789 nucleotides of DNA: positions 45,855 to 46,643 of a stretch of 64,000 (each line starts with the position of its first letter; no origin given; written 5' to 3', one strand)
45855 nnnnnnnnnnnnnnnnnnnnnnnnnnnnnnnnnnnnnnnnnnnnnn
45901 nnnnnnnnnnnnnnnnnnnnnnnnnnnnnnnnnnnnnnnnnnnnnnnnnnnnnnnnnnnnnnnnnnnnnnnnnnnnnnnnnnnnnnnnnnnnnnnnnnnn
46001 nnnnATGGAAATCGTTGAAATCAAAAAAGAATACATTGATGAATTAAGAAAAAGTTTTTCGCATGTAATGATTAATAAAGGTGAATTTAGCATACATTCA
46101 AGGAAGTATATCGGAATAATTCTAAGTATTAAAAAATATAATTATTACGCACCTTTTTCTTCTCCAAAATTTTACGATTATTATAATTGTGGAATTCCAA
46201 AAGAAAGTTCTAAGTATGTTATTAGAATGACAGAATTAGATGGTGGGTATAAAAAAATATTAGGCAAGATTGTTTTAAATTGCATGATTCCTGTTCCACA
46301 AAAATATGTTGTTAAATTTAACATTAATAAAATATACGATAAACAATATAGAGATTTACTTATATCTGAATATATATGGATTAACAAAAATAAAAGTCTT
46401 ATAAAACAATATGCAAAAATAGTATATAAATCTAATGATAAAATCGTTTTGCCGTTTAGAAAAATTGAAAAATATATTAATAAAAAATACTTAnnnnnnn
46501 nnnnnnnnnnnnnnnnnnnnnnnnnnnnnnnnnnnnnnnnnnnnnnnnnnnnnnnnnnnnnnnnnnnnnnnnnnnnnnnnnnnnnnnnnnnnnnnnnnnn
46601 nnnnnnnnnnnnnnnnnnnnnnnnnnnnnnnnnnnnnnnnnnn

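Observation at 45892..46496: ToxN/AbiQ-family type III toxin gene without a recognisable ToxI-like antitoxin repeat array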

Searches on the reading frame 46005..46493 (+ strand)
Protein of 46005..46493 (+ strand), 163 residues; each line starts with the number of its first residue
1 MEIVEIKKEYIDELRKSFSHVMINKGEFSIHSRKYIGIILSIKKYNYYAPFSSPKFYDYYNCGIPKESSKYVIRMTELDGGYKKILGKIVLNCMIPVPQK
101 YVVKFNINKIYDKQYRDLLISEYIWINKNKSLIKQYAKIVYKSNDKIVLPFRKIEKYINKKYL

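Call 3: search_protein_families(library=pfam, proteins=[window:46005-46493:+], max_evalue=1)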
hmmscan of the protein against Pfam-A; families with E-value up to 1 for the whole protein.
window:46005-46493:+ (163 aa): 2 families
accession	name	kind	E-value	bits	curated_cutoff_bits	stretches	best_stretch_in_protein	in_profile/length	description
PF13958.12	ToxN_toxin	-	1.1e-26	94.3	25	1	1-144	1-134/159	Toxin ToxN, type III toxin-antitoxin system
PF02559.22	CarD_TRCF_RID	-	0.059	13.9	23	1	133-159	29-54/57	CarD-like/TRCF RID domain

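Call 7: find_homologous_proteins(query=window:46005-46493:+, max_evalue=0.001)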
Query window:46005-46493:+ (163 aa): 5 proteins with E <= 0.001 among 101 candidates.
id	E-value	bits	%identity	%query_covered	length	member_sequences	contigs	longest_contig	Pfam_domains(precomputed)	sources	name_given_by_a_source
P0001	8.1e-99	346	100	100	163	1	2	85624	PF13958.13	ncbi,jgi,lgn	-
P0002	1.9e-49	185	60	99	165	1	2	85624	PF13958.13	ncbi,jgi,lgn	-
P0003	4.8e-28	116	65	52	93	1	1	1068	PF13958.13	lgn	-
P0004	3.2e-27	113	42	97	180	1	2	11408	PF13958.13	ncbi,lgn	-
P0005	3.6e-27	113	44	97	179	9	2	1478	PF13958.13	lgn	-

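Call 10: find_encoding_contigs(protein=P0002, flank=6000, max_places=4)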
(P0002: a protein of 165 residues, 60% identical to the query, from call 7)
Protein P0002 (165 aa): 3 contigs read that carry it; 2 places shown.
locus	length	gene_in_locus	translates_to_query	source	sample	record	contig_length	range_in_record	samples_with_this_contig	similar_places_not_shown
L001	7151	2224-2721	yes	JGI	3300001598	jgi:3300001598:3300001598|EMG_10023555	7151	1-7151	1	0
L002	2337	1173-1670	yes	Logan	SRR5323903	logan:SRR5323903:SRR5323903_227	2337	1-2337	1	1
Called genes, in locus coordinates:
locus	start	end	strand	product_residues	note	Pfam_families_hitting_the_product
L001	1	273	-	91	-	?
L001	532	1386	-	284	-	PF02498:Bro-N (weak), PF02661:Fic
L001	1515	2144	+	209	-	PF02397:Bac_transf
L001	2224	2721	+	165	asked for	PF13958:ToxN_toxin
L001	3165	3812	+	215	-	PF06161:DUF975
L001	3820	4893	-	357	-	PF02729:OTCace_N, PF00185:OTCace, PF02748:PyrI_C (weak)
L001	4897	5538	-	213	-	PF00156:Pribosyltran, PF14681:UPRTase (weak)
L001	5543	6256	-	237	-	PF00215:OMPdecase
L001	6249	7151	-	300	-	?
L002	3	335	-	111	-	?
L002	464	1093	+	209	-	PF02397:Bac_transf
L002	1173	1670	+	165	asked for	PF13958:ToxN_toxin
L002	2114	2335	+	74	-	?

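Call 13: find_encoding_contigs(protein=P0004, flank=5000, max_places=4)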
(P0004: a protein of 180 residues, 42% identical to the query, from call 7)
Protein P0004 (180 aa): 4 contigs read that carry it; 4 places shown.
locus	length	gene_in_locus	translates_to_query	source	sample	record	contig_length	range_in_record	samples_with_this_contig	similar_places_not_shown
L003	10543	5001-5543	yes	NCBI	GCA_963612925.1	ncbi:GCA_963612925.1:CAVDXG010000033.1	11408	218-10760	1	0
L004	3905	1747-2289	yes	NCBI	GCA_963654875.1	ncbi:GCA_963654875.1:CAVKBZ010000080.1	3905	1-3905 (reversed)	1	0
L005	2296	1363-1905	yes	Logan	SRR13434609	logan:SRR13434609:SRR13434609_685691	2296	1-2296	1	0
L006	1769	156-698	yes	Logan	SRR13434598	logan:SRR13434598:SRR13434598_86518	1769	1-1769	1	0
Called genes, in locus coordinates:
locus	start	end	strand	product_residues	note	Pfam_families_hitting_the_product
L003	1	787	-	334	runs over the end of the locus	?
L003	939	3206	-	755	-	PF04231:Endonuclease_1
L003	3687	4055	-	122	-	-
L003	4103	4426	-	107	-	-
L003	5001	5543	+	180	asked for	PF13958:ToxN_toxin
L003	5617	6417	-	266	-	-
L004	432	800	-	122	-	-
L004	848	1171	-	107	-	-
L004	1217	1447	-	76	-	-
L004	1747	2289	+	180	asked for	PF13958:ToxN_toxin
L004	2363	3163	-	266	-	-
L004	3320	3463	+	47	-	-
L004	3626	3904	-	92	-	?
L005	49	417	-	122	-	-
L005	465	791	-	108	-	-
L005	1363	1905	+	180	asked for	PF13958:ToxN_toxin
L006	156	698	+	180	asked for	PF13958:ToxN_toxin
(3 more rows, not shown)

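Call 14: find_encoding_contigs(protein=P0001, flank=3000, max_places=4)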
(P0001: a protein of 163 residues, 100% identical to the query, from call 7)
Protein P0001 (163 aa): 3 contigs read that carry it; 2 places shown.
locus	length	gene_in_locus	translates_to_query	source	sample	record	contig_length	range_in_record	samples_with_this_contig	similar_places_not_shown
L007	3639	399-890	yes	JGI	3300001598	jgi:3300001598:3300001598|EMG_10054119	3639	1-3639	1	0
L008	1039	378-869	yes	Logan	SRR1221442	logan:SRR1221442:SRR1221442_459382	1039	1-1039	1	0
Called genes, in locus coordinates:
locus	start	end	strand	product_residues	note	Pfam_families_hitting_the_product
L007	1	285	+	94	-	?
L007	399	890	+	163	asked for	PF13958:ToxN_toxin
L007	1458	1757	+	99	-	PF01740:STAS, PF13466:STAS_2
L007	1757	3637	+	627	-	?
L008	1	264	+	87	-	?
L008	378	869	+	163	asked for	PF13958:ToxN_toxin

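Call 19: find_encoding_contigs(protein=P0005, flank=3000, max_places=8)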
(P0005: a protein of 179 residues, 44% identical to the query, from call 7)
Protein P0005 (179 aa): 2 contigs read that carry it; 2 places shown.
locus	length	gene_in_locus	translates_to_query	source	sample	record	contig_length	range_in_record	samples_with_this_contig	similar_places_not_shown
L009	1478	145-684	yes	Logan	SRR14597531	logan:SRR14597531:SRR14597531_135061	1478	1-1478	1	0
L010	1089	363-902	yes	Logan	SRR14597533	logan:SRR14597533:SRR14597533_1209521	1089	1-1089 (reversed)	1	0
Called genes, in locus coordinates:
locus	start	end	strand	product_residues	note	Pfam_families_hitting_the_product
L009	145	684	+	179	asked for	PF13958:ToxN_toxin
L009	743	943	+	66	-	-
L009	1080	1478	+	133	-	?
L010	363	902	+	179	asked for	PF13958:ToxN_toxin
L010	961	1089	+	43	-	?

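Call 20: find_encoding_contigs(protein=P0003, flank=3000, max_places=4)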
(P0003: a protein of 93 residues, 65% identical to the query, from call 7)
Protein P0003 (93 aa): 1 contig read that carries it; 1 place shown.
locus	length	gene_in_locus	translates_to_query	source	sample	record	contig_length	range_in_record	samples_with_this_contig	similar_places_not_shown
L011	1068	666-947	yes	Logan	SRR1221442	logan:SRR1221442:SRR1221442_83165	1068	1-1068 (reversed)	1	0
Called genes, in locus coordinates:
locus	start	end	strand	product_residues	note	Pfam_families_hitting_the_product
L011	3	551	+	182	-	?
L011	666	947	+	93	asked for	PF13958:ToxN_toxin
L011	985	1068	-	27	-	?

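Call 24: search_solved_structures(query=window:46005-46493:+, max_evalue=10, show_alignments=3)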
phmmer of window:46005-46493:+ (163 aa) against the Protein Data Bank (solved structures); distinct sequences matched with E-value up to 10: 4.
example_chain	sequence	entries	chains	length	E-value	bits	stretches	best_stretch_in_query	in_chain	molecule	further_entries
4ato_A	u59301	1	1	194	3.2e-12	49.7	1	6-143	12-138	TOXN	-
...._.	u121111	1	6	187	9.4e-08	35.2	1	7-140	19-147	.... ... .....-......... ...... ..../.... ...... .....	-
2xd0_A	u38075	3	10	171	6.9e-07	32.4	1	4-133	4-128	TOXN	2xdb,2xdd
4glk_A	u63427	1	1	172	7.5e-05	25.8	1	6-142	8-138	AbiQ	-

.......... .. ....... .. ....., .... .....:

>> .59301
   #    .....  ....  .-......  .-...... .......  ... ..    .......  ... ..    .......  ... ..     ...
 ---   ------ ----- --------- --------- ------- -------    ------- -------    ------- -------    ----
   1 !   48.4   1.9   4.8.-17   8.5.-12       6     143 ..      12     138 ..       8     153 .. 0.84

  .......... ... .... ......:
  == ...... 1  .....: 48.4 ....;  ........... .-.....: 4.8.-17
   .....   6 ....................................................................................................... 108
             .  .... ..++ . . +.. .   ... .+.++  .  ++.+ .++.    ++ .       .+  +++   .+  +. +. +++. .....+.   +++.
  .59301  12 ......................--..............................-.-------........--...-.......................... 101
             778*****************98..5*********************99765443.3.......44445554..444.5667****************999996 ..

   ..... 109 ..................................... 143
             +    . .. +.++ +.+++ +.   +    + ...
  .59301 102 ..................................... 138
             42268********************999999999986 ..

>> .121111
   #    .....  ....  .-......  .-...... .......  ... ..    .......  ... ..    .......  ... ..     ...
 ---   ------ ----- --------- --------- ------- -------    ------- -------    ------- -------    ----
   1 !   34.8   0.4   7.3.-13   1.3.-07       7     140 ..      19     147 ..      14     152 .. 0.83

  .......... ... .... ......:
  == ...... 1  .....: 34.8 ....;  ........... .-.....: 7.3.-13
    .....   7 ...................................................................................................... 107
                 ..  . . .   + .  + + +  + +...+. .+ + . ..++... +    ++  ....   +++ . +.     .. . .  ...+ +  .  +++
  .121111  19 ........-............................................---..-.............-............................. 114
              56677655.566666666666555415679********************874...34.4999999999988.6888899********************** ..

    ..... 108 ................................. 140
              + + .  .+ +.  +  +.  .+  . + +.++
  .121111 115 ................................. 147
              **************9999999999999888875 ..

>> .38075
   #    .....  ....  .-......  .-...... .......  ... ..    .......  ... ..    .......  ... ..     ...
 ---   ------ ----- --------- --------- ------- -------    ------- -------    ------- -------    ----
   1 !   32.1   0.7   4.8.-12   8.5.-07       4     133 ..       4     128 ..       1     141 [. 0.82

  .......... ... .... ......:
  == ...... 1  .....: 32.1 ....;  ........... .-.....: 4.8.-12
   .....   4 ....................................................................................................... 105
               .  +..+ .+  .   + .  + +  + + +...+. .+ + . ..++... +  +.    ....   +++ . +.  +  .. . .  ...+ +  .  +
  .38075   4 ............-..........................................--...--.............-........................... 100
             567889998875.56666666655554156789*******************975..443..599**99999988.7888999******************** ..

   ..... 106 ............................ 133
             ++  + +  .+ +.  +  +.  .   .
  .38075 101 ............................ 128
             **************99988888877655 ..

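Call 28: find_related_loci(query=A1, collection=genome_contigs, flank=3000)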
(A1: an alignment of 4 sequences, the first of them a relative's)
Query A1 (163 aa) in genome_contigs; peptide patterns used: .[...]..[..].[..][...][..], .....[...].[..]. (x = any residue, [..] = any of these).
95 stretches matched a pattern; 6 encode a relative of the query (tblastn E <= 1e-3); 6 distinct loci.
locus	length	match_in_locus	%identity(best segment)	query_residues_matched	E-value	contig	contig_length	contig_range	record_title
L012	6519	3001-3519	42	1-158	4e-36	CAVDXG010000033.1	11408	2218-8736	Coriobacteriaceae bacterium isolate H07668-L1_cleanbin_000021 genome assembly, contig: Spades_H07668-L1_contig_2811, who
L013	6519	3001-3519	41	1-158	4e-34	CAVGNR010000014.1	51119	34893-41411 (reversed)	Escherichia coli isolate H07629-L1_cleanbin_000009 genome assembly, contig: Spades_H07629-L1_contig_264, whole genome sh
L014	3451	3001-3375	46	1-125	6e-29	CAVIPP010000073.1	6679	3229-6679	Oscillospiraceae bacterium isolate H07676-L1_cleanbin_000086 genome assembly, contig: Spades_H07676-L1_contig_9323, whol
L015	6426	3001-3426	38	1-141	2e-28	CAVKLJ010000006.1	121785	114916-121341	Lachnospiraceae bacterium isolate H07689-L1_cleanbin_000018 genome assembly, contig: Spades_H07689-L1_contig_42, whole g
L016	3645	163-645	38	1-159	6e-24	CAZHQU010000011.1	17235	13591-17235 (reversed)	MAG TPA_asm: uncultured Coprobacillus sp. isolate SRP315200_co1_679 genome assembly, contig: NODE_6414_length_17235_cov_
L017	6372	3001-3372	31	6-142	5e-16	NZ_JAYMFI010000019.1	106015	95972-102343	Adlercreutzia shanghongiae strain R25 contig19, whole genome shotgun sequence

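Call 39: list_cluster_members(proteins=[P0001, P0002])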
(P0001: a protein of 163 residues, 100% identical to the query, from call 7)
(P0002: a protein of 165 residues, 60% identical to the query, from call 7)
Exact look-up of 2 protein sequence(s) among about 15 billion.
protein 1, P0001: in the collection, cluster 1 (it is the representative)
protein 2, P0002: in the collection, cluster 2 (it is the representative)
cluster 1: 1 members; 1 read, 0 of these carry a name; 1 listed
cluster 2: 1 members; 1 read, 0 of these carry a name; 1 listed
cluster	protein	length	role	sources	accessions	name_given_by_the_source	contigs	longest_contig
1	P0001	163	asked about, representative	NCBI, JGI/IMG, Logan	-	-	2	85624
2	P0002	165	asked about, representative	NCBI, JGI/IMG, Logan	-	-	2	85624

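Call 42: search_dna_similar(query=window:46005-46493:+, collection=plasmids, mode=protein, max_evalue=0.001, max_rows=30)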
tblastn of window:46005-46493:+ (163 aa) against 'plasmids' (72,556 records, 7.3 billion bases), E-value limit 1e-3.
Records with a match: 158; places in all: 160; records where one place covers at least 80% of the query: 97.
Best place of each record, by identity: <60% 158.
By first word of the organism name: Escherichia 45; Bacillus 41; Staphylococcus 39; Salmonella 11; Clostridium 4; Lactococcus 4; Klebsiella 4; Fusobacterium 2; Sutcliffiella 1; Pasteurella 1; and 6 more.
By predicted mobility (MOB-suite, as given by PLSDB): mobilizable 86; conjugative 40; non-mobilizable 32.
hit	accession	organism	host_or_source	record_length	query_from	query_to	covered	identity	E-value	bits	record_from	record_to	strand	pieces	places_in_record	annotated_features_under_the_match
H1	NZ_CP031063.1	Bacillus sp. AR4-2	cell culture,soil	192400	1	151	93%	32.9%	4e-8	58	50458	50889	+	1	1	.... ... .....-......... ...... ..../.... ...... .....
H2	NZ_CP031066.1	Bacillus sp. SH8-8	cell culture,soil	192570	1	151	93%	32.9%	4e-8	58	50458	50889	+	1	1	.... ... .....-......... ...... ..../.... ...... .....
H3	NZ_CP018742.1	Bacillus cereus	Salad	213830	1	151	93%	32.9%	4e-8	58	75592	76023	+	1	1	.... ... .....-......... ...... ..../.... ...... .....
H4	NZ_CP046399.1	Bacillus sp. A260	single cell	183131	1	151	93%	32.9%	7e-8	58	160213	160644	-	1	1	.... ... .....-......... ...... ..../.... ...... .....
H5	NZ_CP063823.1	Clostridium botulinum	Ham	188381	6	141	83%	35.5%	4e-9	61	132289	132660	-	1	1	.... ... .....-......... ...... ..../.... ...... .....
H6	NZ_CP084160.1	Fusobacterium polymorphum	Homo sapiens,Oral cavity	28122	9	141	82%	36.3%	7e-11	66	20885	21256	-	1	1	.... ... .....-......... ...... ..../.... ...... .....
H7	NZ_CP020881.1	Sutcliffiella horikoshii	culture,Sediment top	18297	1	142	87%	33.1%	5e-11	67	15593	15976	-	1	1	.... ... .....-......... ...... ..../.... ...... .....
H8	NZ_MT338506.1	Pasteurella multocida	-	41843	6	156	93%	31.1%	8e-9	61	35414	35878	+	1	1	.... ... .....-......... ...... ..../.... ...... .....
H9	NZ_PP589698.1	Lactococcus sp.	Bacterial culture,Dairy environment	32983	1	141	87%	33.1%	1e-12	72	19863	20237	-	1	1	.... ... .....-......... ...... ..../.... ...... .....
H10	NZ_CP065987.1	Lactococcus lactis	-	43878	1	141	87%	33.1%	1e-12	72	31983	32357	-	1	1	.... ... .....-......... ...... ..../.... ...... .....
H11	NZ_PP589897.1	Lactococcus sp.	Bacterial culture,Dairy environment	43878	1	141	87%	33.1%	1e-12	72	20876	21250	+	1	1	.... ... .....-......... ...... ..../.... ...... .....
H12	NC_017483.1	Lactococcus lactis subsp. lactis CV56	Homo sapiens,vagina of healthy women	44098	1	141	87%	33.1%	1e-12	72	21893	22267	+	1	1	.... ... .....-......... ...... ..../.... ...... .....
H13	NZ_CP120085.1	Staphylococcus haemolyticus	Canis lupus familiaris,cell ...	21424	1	143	88%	32.4%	2e-6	76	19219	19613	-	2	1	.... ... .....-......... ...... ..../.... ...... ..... (x2)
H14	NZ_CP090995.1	Staphylococcus epidermidis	Homo sapiens,skin swab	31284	1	143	88%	32.4%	5e-11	67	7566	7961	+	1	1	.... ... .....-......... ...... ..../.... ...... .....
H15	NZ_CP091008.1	Staphylococcus epidermidis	Homo sapiens,skin swab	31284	1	143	88%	32.4%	5e-11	67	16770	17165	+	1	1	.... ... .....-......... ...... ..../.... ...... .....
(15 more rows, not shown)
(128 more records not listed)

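Call 44: search_protein_representatives(alignment_id=A1)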
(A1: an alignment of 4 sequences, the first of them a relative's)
Query: 4 sequences, 165 profile positions. Proteins with E-value up to 0.001 (for the whole library): 1380; up to 1e-10: 418; up to 1e-30: 21. The best 150 are listed.
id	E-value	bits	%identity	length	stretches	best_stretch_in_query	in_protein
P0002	6.8e-81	286.1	-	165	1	1-165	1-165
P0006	1.2e-59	217.0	-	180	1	1-164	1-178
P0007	1.6e-55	203.6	-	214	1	2-159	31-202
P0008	1.1e-45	171.6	-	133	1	1-129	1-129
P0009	5.2e-42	159.6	-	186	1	3-157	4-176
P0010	1.1e-41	158.6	-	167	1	1-162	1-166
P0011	1.2e-41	158.4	-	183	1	1-161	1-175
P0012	9.5e-41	155.5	-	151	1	2-147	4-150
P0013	5.2e-37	143.4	-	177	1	1-159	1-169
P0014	6.4e-37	143.1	-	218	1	2-157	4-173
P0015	9.6e-36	139.2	-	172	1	1-160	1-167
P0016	2.9e-34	134.4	-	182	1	1-146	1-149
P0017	6.6e-34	133.3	-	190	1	1-152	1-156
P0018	8.5e-34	132.9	-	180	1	1-156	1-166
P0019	6.2e-33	130.1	-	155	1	1-144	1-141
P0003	3.1e-30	121.3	-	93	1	1-84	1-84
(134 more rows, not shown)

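Call 58: get_annotated_region(hit=H3, flank=500)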
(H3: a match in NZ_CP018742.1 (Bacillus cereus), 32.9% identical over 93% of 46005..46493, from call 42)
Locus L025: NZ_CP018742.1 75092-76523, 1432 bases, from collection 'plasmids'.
description: Bacillus cereus strain FORC_047 plasmid pFORC47_2, complete sequence
organism: Bacillus cereus (NCBI taxid 1396)
taxonomy: Bacteria; Bacillota; Bacilli; Bacillales; Bacillaceae; Bacillus; Bacillus cereus
host: -; source: Salad; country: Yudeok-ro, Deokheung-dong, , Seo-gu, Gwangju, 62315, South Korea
typing (MOB-suite, as given by PLSDB): conjugative; replicon rep_cluster_166; relaxase MOBP; mating-pair formation MPF_T
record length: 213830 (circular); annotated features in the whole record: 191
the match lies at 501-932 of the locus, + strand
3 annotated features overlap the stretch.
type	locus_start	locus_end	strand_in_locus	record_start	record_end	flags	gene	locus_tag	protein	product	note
CDS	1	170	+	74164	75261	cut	-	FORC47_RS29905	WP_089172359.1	DUF3991 and TOPRIM domain-containing protein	GO:0006260 - DNA replication [Evidence IEA]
CDS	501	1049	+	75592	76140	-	-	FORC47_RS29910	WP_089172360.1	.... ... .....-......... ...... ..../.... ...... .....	-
CDS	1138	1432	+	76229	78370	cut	-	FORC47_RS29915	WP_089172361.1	type IA DNA topoisomerase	GO:0006265 - DNA topological change [Evidence IEA]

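Call 68: predict_structure(alignment_id=A1)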
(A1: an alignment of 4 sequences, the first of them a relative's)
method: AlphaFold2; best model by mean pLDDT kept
length: 163 residues; sequences in the alignment: 4
mean_pLDDT: 75.7   pTM: 0.72
mean pLDDT of the five models: 75.7, 68.2, 39.3, 36.9, 35.8
residues with pLDDT >= 90: 5; 70-90: 110; 50-70: 38; < 50: 10
segments of 3 or more residues with pLDDT < 50: 24-32
pLDDT, mean of each block of 10 residues (from residue 1): 86 81 47 72 86 65 60 72 72 83 86 82 87 86 63 82 79
secondary structure, 60 per line:
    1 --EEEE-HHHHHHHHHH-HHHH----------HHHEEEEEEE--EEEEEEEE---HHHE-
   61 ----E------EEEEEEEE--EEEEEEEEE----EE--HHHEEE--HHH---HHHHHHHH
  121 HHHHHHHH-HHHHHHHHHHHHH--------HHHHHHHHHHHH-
elements in order: E3-6 H8-17 H19-22 E36-42 E45-52 E72-79 E82-90 E102-104 H113-128 H130-142 H151-162
